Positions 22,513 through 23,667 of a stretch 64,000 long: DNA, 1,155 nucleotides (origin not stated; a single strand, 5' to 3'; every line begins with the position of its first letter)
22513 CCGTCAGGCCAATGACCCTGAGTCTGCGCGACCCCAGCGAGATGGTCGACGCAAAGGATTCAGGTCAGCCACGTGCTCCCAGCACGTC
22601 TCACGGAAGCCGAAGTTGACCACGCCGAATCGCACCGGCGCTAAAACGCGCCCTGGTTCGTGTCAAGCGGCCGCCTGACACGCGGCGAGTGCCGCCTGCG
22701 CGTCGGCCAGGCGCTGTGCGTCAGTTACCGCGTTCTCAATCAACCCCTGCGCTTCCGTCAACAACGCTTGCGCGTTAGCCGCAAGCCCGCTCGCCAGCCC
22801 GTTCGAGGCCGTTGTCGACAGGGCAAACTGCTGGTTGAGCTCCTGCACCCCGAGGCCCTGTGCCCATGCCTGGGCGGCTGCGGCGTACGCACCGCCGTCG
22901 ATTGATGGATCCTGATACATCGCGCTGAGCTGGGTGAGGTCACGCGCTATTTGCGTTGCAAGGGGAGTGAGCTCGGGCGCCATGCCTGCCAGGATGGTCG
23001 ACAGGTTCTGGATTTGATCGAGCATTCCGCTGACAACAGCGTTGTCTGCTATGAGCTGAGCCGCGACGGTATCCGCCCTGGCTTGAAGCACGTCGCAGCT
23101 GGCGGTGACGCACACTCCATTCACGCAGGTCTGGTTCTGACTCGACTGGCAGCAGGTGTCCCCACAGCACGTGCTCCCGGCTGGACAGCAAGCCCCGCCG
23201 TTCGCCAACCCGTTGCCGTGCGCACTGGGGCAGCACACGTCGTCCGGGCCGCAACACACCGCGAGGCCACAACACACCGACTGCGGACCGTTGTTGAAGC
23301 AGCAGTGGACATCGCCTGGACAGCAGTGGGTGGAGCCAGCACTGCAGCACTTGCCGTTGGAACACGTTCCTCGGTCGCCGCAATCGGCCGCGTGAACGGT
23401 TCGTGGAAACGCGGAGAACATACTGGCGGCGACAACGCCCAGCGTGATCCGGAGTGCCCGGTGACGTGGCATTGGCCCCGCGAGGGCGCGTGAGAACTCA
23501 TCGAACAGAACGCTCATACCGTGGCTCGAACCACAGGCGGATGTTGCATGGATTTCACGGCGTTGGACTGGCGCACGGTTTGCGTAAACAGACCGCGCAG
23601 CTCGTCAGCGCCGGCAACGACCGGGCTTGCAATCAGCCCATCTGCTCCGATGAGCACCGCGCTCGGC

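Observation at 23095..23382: Granulin-like paired-cysteine (CC) ladder in a bacterial secreted protein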

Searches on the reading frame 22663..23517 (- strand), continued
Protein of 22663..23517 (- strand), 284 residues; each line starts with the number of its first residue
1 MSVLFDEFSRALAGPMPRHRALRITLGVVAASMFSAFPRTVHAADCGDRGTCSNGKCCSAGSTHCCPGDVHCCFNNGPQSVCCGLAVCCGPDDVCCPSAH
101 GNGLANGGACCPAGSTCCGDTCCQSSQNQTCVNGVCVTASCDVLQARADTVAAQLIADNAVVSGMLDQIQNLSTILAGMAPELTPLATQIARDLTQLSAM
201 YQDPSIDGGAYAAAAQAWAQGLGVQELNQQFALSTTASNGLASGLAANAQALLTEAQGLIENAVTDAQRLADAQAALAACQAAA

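Call 49: search_protein_families(library=pfam, proteins=[L089:2-907:+, L090:3-176:+, L088:2-145:+, L088:1537-2796:+, L087:1094-1882:+, L001:1-645:+, L084:8439-10004:+, L088:173-1192:+], max_evalue=0.01)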
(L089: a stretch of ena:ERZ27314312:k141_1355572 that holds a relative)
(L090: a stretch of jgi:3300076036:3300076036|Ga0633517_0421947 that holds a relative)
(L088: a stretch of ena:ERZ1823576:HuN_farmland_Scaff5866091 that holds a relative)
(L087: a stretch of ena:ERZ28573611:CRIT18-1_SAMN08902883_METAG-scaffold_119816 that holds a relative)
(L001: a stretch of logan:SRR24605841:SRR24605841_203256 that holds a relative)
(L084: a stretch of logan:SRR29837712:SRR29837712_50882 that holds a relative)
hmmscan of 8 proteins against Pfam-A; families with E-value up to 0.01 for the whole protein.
L089:2-907:+ (301 aa): 6 families
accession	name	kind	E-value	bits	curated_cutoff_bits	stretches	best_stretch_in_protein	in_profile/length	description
PF00578.27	AhpC-TSA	-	1.2e-17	64.5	26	2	23-137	1-122/124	AhpC/TSA family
PF08534.16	Redoxin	-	2.5e-13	50.5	26.6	2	23-137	2-129/148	Redoxin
PF13098.12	Thioredoxin_2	-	2.2e-11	44.5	27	2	49-140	5-95/104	Thioredoxin-like domain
PF00085.26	Thioredoxin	-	1.8e-08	34.8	23.5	0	51-88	20-57/103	Thioredoxin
PF13905.12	Thioredoxin_8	-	1.9e-06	28.6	27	0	193-274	4-94/94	Thioredoxin-like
PF05768.20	Glrx-like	-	0.0012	19.5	26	0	193-226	1-32/77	Glutaredoxin-like domain (DUF836)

L090:3-176:+ (57 aa): 1 family
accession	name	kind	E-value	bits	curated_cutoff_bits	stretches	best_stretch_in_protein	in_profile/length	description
PF00578.27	AhpC-TSA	-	0.0097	16.3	26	0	3-41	78-122/124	AhpC/TSA family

L088:2-145:+ (47 aa): 0 families

L088:1537-2796:+ (420 aa): 6 families
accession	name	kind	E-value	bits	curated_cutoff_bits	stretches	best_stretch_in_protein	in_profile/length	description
PF13432.12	TPR_16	-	2.2e-07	31.6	32.7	2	96-152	7-63/65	Tetratricopeptide repeat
PF07719.23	TPR_2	-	2.6e-05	24.5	27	0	154-180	1-27/34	Tetratricopeptide repeat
PF14559.12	TPR_19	-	3.5e-05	24.5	25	1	99-157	4-62/68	Tetratricopeptide repeat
PF13431.12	TPR_17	-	0.00064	20.2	24.4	0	110-140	3-33/34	Tetratricopeptide repeat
PF13181.12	TPR_8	-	0.00094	19.6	25.7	0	123-151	4-32/34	Tetratricopeptide repeat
PF13428.12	TPR_14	-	0.0054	17.7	23.5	0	123-161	4-42/44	Tetratricopeptide repeat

L087:1094-1882:+ (263 aa): 7 families
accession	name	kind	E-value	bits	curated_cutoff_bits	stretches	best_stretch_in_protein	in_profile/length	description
PF01379.25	Porphobil_deam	-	7.8e-14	52.1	22.1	1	212-261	106-155/207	Porphobilinogen deaminase, dipyromethane cofactor binding domain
PF14559.12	TPR_19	-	1.4e-05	25.7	25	1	132-177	3-48/68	Tetratricopeptide repeat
PF13432.12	TPR_16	-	3e-05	24.8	32.7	1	126-181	3-58/65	Tetratricopeptide repeat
PF07719.23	TPR_2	-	0.00022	21.6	27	0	155-180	2-27/34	Tetratricopeptide repeat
PF13414.12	TPR_11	-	0.0021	18.1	26.8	0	144-168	18-42/42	TPR repeat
PF13431.12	TPR_17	-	0.0024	18.4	24.4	0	145-172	4-31/34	Tetratricopeptide repeat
PF23914.1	TPR_CcmH_CycH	-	0.0098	16.2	42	0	110-172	40-102/158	Cytochrome c-type biogenesis protein H TPR domain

L001:1-645:+ (214 aa): 3 families
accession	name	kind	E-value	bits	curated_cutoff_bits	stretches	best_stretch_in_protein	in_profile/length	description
PF00578.27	AhpC-TSA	-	2.6e-12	47.2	26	1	68-177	1-121/124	AhpC/TSA family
PF08534.16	Redoxin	-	1.2e-10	41.7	26.6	1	70-177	4-128/148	Redoxin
PF13098.12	Thioredoxin_2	-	2.3e-07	31.5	27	1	92-176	5-86/104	Thioredoxin-like domain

L084:8439-10004:+ (521 aa): 9 families
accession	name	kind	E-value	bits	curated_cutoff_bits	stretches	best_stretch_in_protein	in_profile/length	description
PF07291.16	MauE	-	1.8e-26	93.4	27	1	2-129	2-127/128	Methylamine utilisation protein MauE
PF00578.27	AhpC-TSA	-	1.8e-24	86.5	26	2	382-492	1-122/124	AhpC/TSA family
PF08534.16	Redoxin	-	8.9e-19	68.2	26.6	2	382-492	2-129/148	Redoxin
PF13098.12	Thioredoxin_2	-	8.5e-14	52.2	27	2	406-490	5-86/104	Thioredoxin-like domain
PF13905.12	Thioredoxin_8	-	2.2e-08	34.7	27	1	409-491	4-94/94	Thioredoxin-like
PF00085.26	Thioredoxin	-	2.3e-07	31.2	23.5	0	407-434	19-46/103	Thioredoxin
PF13728.12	TraF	-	2.7e-07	31.1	23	1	408-506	131-220/224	F plasmid transfer operon protein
PF13564.11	DoxX_2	-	3.1e-07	30.9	26.3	1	10-94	4-86/103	DoxX-like family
PF07681.17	DoxX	-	0.0013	19.7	23.6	1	6-85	3-82/85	DoxX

L088:173-1192:+ (339 aa): 10 families
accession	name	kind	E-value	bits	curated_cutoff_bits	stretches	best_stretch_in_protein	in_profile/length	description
PF00578.27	AhpC-TSA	-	4.9e-34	117.4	26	2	205-318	2-122/124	AhpC/TSA family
PF08534.16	Redoxin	-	1.7e-23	83.5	26.6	2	203-319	1-130/148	Redoxin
PF13905.12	Thioredoxin_8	-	1.4e-15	57.8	27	2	229-315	2-92/94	Thioredoxin-like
PF13098.12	Thioredoxin_2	-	7.1e-11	42.8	27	1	228-331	5-100/104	Thioredoxin-like domain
PF00255.25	GSHPx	-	6.9e-08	32.5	27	1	211-265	4-57/108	Glutathione peroxidase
PF00085.26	Thioredoxin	-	2.3e-07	31.2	23.5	0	59-116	19-72/103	Thioredoxin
PF05988.18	DUF899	-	5.2e-06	26.6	27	1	24-103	32-118/224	Bacterial protein of unknown function (DUF899)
PF05768.20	Glrx-like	-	0.002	18.8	26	0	62-127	2-60/77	Glutaredoxin-like domain (DUF836)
PF13728.12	TraF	-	0.0081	16.4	23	0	222-278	123-179/224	F plasmid transfer operon protein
PF02630.20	SCO1-SenC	-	0.0084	16.5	22.8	0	210-258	3-52/134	SCO1/SenC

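Call 60: search_protein_families(library=ncbifam, proteins=[P0064, P0042, P0019, P0012, P0058, P0036, P0073, P0003, P0006, P0047], max_evalue=1)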
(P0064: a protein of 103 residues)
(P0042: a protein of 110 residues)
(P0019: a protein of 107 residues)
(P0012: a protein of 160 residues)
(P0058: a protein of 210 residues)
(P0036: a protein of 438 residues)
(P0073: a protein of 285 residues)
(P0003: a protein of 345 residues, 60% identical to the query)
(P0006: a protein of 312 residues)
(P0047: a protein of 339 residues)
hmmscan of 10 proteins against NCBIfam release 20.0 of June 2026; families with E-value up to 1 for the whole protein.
P0064 (103 aa): 1 family
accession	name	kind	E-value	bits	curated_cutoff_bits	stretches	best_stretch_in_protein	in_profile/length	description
NF008493.0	PRK11404.1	equivalog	0.089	11.4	806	1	8-44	392-427/483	PTS fructose-like transporter subunit IIBC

P0042 (110 aa): 0 families

P0019 (107 aa): 0 families

P0012 (160 aa): 0 families

P0058 (210 aa): 0 families

P0036 (438 aa): 0 families

P0073 (285 aa): 0 families

P0003 (345 aa): 0 families

P0006 (312 aa): 1 family
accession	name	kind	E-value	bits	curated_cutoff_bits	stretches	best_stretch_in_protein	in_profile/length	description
NF041328.1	C_rich_MXAN6577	subfamily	2.5e-19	69.6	100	2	126-235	44-144/145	MXAN_6577-like cysteine-rich protein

P0047 (339 aa): 0 families

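Call 67: search_protein_families(library=pfam, proteins=[P0032, P0040, P0023, P0064, P0071, P0033, P0086, P0049, P0019, P0028], max_evalue=10)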
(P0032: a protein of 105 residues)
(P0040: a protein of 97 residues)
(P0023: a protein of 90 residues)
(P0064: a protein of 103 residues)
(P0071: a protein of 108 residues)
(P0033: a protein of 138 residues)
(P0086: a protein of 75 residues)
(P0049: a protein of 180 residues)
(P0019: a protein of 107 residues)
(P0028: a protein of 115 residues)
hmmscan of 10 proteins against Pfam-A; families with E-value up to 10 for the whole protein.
P0032 (105 aa): 2 families
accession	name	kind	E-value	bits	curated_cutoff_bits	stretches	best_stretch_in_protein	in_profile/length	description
PF00095.26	WAP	-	0.032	14.9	20.8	1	50-67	15-32/41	WAP-type (Whey Acidic Protein) 'four-disulfide core'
PF00396.23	Granulin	-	5.7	7.7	20.9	0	67-96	9-37/42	Granulin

P0040 (97 aa): 1 family
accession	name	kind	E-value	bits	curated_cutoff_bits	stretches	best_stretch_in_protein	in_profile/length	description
PF00396.23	Granulin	-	0.024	15.3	20.9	1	53-85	11-38/42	Granulin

P0023 (90 aa): 1 family
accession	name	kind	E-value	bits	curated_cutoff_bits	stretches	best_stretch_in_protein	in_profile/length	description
PF00396.23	Granulin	-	0.067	13.8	20.9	1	54-79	19-42/42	Granulin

P0064 (103 aa): 1 family
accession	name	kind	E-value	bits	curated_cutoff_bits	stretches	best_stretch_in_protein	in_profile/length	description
PF00396.23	Granulin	-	9.3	7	20.9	0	60-93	4-41/42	Granulin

P0071 (108 aa): 1 family
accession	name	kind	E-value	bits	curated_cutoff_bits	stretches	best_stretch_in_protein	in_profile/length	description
PF00396.23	Granulin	-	1.2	9.8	20.9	1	70-91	20-38/42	Granulin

P0033 (138 aa): 3 families
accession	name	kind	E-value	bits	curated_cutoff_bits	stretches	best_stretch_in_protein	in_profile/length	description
PF04706.18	Dickkopf_N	-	0.013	16.3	25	1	47-68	29-50/51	Dickkopf N-terminal cysteine-rich region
PF04942.19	CC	-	0.061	13.9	20.6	1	53-71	15-34/34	CC domain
PF00396.23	Granulin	-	4.5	8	20.9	0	67-95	11-41/42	Granulin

P0086 (75 aa): 3 families
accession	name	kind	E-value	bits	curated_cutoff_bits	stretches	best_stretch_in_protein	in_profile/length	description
PF04706.18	Dickkopf_N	-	0.014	16.1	25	1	46-67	25-46/51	Dickkopf N-terminal cysteine-rich region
PF15550.11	Draxin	-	0.96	9.7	27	1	39-74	235-269/324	Draxin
PF07740.17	Toxin_12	-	2.1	9.5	21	1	52-67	7-22/30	Ion channel inhibitory toxin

P0049 (180 aa): 0 families

P0019 (107 aa): 0 families

P0028 (115 aa): 0 families

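Call 70: search_protein_families(library=pfam, alignment_id=A4, max_evalue=1)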
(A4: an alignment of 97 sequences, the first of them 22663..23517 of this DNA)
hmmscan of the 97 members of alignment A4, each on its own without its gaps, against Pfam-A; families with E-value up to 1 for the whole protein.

A. member 1, window:22663-23517:- (284 aa): 0 families

B. families by the number of members that match (of 97 scanned): 29 families (the first 25 are shown)
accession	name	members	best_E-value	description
PF04706.18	Dickkopf_N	4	0.0046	Dickkopf N-terminal cysteine-rich region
PF00396.23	Granulin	3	0.024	Granulin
PF25471.1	TM_PetC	3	0.14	Iron-sulfur subunit PetC transmembrane anchor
PF04885.19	Stig1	2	2.1e-08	Stigma-specific STIG1-like protein family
PF06951.16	PLA2G12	1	5.5e-12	Group XII secretory phospholipase A2 precursor (PLA2G12)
PF04773.18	FecR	1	8.5e-06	FecR protein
PF21164.2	Dumpy_DPY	1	0.00047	Dumpy, DPY module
PF14344.12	DUF4397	1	0.0053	Domain of unknown function (DUF4397)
PF10518.14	TAT_signal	1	0.0093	TAT (twin-arginine translocation) pathway signal sequence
PF11381.13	DUF3185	1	0.013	Protein of unknown function (DUF3185)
PF00095.26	WAP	1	0.032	WAP-type (Whey Acidic Protein) 'four-disulfide core'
PF14357.11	DUF4404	1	0.039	Domain of unknown function (DUF4404)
PF04942.19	CC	1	0.061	CC domain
PF20264.4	DUF4784_N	1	0.075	DUF4784 N-terminal Ig-like domain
PF08935.16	VP4_2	1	0.092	Viral protein VP4 subunit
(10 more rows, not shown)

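Call 81: search_protein_families(library=pfam, proteins=[P0020, P0046, P0050, P0068, P0069, P0072, P0099, P0101, P0090, P0054], max_evalue=0.01)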
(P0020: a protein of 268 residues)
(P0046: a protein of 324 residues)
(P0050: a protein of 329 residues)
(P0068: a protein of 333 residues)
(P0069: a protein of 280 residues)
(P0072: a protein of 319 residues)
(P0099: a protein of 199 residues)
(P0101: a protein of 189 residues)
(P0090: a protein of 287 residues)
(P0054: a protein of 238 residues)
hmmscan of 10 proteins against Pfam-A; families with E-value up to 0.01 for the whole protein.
P0020 (268 aa): 0 families

P0046 (324 aa): 0 families

P0050 (329 aa): 1 family
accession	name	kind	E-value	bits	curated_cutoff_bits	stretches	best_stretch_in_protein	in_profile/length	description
PF14344.12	DUF4397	-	0.0053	17.8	30.6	0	230-251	3-24/119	Domain of unknown function (DUF4397)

P0068 (333 aa): 1 family
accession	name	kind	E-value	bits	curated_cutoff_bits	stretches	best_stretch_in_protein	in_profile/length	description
PF06951.16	PLA2G12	-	5.5e-12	46.4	34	1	234-332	77-176/184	Group XII secretory phospholipase A2 precursor (PLA2G12)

P0069 (280 aa): 1 family
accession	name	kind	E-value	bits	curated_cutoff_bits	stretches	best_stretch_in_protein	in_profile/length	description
PF04773.18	FecR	-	8.5e-06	26.6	24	1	161-247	7-95/97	FecR protein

P0072 (319 aa): 0 families

P0099 (199 aa): 0 families

P0101 (189 aa): 0 families

P0090 (287 aa): 1 family
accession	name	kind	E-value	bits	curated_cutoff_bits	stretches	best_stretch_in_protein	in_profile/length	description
PF21164.2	Dumpy_DPY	-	0.00047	20.5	27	1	49-68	4-23/24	Dumpy, DPY module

P0054 (238 aa): 0 families

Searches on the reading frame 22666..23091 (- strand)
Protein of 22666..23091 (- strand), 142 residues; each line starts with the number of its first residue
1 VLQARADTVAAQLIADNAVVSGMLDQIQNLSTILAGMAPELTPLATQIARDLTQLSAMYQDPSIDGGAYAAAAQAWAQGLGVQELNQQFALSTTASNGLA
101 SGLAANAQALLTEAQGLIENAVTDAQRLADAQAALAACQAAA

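Call 20: search_solved_structures(query=window:22666-23091:-, max_evalue=10, show_alignments=2)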
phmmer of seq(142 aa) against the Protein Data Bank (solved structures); distinct sequences matched with E-value up to 10: 1.
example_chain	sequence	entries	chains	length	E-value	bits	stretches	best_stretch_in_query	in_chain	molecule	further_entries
7ww2_A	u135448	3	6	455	0.014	19.1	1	21-139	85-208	8-oxoguanine deaminase | Hydroxydechloroatrazine ethylaminohydrolase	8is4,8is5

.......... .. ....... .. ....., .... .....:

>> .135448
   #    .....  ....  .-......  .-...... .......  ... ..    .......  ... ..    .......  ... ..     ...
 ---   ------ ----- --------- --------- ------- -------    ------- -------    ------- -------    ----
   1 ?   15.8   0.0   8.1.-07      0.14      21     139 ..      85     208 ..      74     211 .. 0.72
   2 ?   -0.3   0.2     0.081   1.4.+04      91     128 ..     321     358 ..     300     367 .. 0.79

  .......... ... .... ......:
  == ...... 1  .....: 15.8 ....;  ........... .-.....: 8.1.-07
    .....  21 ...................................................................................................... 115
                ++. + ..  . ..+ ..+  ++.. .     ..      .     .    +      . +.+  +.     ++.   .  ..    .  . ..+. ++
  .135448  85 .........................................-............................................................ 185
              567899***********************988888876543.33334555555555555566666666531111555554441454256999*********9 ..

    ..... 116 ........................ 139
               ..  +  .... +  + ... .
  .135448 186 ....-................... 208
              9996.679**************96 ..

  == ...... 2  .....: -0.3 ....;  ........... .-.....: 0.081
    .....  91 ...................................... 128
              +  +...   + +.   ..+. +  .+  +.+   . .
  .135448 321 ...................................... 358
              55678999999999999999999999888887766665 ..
